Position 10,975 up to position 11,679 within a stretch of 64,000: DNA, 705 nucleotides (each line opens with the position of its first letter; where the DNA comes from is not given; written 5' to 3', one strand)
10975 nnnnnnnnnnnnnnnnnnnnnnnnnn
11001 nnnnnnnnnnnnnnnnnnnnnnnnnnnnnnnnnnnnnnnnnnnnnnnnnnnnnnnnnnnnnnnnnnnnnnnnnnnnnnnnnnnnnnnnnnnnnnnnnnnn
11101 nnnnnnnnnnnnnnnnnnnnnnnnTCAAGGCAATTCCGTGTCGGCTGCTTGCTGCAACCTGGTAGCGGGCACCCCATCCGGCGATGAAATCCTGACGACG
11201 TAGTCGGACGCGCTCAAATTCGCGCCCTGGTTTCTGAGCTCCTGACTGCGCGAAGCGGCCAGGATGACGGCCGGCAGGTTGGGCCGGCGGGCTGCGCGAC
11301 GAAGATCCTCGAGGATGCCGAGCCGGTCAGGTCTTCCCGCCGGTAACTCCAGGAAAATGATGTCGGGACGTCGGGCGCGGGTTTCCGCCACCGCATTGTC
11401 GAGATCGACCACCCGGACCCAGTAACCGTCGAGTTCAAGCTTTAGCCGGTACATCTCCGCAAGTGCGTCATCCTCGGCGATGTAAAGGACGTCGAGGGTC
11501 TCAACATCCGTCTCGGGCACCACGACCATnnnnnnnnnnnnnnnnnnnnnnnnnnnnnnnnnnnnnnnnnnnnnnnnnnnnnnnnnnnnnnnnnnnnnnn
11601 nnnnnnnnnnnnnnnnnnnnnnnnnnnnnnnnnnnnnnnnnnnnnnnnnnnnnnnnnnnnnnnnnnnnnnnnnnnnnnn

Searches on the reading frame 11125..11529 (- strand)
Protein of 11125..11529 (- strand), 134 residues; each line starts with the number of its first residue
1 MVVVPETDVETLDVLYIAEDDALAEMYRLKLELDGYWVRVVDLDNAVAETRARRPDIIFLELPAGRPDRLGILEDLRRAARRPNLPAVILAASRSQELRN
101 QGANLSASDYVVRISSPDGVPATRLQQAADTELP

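Call 3: search_protein_families(library=pfam, proteins=[window:11125-11529:-], max_evalue=1)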
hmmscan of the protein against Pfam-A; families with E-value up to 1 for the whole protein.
window:11125-11529:- (134 aa): 1 family
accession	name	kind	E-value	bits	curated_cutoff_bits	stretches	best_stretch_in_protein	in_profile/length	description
PF00072.30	Response_reg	-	9.2e-06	26.2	30.2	1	15-113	2-99/111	Response regulator receiver domain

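Call 4: search_protein_families(library=ncbifam, proteins=[window:11125-11529:-], max_evalue=1)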
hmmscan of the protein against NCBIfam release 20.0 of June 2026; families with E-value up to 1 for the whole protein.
window:11125-11529:- (134 aa): 32 families (the best 25 are shown)
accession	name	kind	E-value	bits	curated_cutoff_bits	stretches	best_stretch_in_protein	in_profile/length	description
TIGR02154.1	PhoB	equivalog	3.3e-10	39.7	296.2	1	13-118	4-110/226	phosphate regulon transcriptional regulator PhoB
NF008296.0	PRK11083.1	equivalog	5.9e-09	35.7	273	1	13-122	5-112/228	two-component system response regulator CreB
NF040689.1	MtrAB_MtrA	equivalog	1.7e-08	34.1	300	1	14-114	1-99/219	MtrAB system response regulator MtrA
NF007546.0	PRK10161.1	equivalog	7e-08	32.3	471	1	15-120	6-112/229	phosphate response regulator transcription factor PhoB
NF045944.1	ResRegRpaBCyano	equivalog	1.3e-06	28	330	1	19-118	5-102/229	response regulator transcription factor RpaB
NF040534.1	resp_reg_YycF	equivalog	1.5e-06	27.6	340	1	14-114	3-101/231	response regulator YycF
NF007820.0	PRK10529.1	equivalog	3.5e-06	26.6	325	1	13-112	3-100/225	two-component system response regulator KdpE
NF033120.0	vanR_FM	exception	9.4e-06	25.4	460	1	13-117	5-107/231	vancomycin resistance response regulator transcription factor, VanR-F/VanR-M family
NF053854.1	RespRegPhoBBctds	equivalog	1.1e-05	25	270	1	15-113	2-100/225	two-component system response regulator PhoB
NF041733.1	resp_reg_CseB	equivalog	2.1e-05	24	350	1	13-113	2-100/228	two-component system response regulator CseB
NF045991.1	RespRegCtrARhodob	equivalog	4.3e-05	23.4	350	1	14-113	3-101/224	response regulator transcription factor CtrA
NF051870.1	NAssimRespRegNtrX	equivalog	0.00014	20.9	600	1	12-110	2-101/452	nitrogen assimilation response regulator NtrX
NF007005.1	PRK09468.1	equivalog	0.00018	21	331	1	13-119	5-110/237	osmolarity response regulator transcription factor OmpR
NF007928.2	PRK10643.1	equivalog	0.00022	20.9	330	1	15-113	3-101/216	two-component system response regulator PmrA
NF007982.1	PRK10710.1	equivalog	0.00023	20.8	380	1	13-121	9-115/235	envelope stress response regulator BaeR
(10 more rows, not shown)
